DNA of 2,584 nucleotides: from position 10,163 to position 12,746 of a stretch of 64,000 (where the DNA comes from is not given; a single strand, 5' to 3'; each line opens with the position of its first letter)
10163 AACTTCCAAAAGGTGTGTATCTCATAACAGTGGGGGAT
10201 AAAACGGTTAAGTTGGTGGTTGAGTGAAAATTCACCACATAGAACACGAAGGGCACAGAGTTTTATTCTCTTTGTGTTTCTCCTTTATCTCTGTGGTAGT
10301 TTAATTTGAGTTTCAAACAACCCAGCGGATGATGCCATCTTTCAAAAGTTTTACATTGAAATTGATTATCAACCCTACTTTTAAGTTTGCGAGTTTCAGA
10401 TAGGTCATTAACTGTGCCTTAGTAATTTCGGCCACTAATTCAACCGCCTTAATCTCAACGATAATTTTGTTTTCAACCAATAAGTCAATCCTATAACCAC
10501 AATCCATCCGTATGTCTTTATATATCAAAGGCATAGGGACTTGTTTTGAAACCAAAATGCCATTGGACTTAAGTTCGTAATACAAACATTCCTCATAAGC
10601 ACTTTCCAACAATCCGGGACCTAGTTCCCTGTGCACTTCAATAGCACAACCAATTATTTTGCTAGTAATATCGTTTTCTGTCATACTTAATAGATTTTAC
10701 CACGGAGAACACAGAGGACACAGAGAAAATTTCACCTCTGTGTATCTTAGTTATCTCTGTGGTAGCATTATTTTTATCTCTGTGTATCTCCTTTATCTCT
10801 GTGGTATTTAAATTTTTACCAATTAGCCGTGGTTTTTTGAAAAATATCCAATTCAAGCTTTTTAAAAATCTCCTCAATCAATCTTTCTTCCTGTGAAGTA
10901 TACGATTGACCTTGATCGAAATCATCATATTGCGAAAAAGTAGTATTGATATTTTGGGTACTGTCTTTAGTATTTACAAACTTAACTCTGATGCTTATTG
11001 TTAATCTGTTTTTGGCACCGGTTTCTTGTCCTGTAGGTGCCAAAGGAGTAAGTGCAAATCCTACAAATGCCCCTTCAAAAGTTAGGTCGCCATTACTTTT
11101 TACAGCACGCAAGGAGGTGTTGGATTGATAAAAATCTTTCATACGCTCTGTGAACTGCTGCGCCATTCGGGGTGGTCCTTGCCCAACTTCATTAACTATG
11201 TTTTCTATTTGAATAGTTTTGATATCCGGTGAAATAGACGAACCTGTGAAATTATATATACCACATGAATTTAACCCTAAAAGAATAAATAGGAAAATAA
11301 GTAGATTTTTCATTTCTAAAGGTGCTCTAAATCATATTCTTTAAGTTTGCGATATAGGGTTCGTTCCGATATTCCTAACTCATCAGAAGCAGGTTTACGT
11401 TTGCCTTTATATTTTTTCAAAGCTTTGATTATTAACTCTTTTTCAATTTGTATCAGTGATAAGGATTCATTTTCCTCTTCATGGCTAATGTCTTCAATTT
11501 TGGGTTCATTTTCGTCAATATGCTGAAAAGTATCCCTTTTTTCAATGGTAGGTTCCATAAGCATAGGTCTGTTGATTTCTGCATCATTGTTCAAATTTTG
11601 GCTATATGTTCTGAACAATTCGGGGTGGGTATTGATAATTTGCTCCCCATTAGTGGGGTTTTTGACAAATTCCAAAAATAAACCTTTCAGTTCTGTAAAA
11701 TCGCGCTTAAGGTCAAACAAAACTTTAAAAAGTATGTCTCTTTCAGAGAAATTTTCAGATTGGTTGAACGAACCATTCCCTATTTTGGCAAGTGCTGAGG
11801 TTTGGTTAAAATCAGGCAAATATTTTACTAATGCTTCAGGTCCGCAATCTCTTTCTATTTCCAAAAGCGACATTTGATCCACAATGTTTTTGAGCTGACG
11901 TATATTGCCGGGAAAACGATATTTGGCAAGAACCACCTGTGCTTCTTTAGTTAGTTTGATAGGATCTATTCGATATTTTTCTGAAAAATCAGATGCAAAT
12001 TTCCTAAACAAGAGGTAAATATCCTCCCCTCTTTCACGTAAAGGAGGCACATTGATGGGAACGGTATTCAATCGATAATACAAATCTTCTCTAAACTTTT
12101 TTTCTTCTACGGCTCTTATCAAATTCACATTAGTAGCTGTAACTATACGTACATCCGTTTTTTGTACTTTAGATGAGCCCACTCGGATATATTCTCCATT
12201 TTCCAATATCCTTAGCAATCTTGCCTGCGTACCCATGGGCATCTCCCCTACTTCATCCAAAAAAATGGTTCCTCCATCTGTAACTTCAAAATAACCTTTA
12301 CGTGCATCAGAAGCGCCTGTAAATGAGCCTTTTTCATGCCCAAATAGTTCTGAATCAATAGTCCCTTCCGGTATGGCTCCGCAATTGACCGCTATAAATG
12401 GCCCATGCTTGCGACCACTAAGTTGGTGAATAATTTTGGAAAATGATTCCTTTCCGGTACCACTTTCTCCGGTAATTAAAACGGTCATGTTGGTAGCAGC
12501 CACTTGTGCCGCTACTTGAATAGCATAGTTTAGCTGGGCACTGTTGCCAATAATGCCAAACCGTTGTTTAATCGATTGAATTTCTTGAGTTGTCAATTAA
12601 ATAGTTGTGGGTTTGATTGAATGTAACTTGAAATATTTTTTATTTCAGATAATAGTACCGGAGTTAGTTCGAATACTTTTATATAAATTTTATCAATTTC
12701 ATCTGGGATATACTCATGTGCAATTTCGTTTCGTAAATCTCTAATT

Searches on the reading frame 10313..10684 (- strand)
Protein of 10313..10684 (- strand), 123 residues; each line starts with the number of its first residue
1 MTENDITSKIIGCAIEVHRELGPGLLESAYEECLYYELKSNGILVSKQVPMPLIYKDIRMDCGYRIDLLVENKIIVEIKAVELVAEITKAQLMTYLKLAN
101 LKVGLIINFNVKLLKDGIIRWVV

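Call 34: search_protein_families(library=pfam, proteins=[window:10313-10684:-])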
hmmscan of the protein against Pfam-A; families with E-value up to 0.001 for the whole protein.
window:10313-10684:- (123 aa): 1 family
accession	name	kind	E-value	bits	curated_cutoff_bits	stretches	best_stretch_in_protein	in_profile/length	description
PF13366.12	PDDEXK_3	-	1.9e-43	148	22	1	4-120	1-116/117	PD-(D/E)XK nuclease superfamily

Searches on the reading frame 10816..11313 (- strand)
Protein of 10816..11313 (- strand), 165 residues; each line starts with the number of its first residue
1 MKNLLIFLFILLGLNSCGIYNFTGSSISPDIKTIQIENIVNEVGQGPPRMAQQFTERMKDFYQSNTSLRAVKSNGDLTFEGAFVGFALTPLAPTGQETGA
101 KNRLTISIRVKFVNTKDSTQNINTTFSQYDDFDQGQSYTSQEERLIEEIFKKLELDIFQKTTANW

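Call 34: search_protein_families(library=pfam, proteins=[window:10816-11313:-])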
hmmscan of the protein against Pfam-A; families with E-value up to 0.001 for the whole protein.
window:10816-11313:- (165 aa): 1 family
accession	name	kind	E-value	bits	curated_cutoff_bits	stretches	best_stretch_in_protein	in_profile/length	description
PF04390.17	LptE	-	1.2e-12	49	23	1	31-159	1-116/118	Lipopolysaccharide-assembly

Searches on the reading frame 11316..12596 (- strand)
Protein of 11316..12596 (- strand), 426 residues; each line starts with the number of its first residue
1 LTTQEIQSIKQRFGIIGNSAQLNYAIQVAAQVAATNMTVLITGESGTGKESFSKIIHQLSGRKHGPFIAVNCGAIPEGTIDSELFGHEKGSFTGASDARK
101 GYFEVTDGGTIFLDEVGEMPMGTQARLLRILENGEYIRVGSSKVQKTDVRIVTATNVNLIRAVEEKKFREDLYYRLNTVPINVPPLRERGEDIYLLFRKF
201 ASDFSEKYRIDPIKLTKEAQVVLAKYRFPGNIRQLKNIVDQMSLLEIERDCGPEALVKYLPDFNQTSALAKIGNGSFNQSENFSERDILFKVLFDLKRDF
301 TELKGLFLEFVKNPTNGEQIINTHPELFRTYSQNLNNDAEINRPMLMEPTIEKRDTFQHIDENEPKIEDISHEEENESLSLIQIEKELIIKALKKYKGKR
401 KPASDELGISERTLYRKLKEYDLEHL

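Call 34: search_protein_families(library=pfam, proteins=[window:11316-12596:-])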
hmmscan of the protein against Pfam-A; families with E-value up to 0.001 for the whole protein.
window:11316-12596:- (426 aa): 7 families
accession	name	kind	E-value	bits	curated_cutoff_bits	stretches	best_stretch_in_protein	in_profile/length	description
PF00158.32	Sigma54_activat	-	9.7e-69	230.8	20.2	1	15-181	1-167/168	Sigma-54 interaction domain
PF14532.12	Sigma54_activ_2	-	2.9e-19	70.1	25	1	17-186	2-138/138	Sigma-54 interaction domain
PF25601.1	AAA_lid_14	-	1.1e-16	60.9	27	1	187-262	1-76/87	AAA+ ATPase lid domain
PF02954.25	HTH_8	-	3.3e-13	49.5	22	1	383-421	4-42/42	Bacterial regulatory protein, Fis family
PF18024.7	HTH_50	-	1.2e-07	31.7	27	1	383-423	10-49/50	Helix-turn-helix domain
PF07724.20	AAA_2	-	6.8e-06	26.7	27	1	37-167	4-135/166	AAA domain (Cdc48 subfamily)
PF07728.20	AAA_5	-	9.6e-06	26.1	22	1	39-167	2-130/139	AAA domain (dynein-related subfamily)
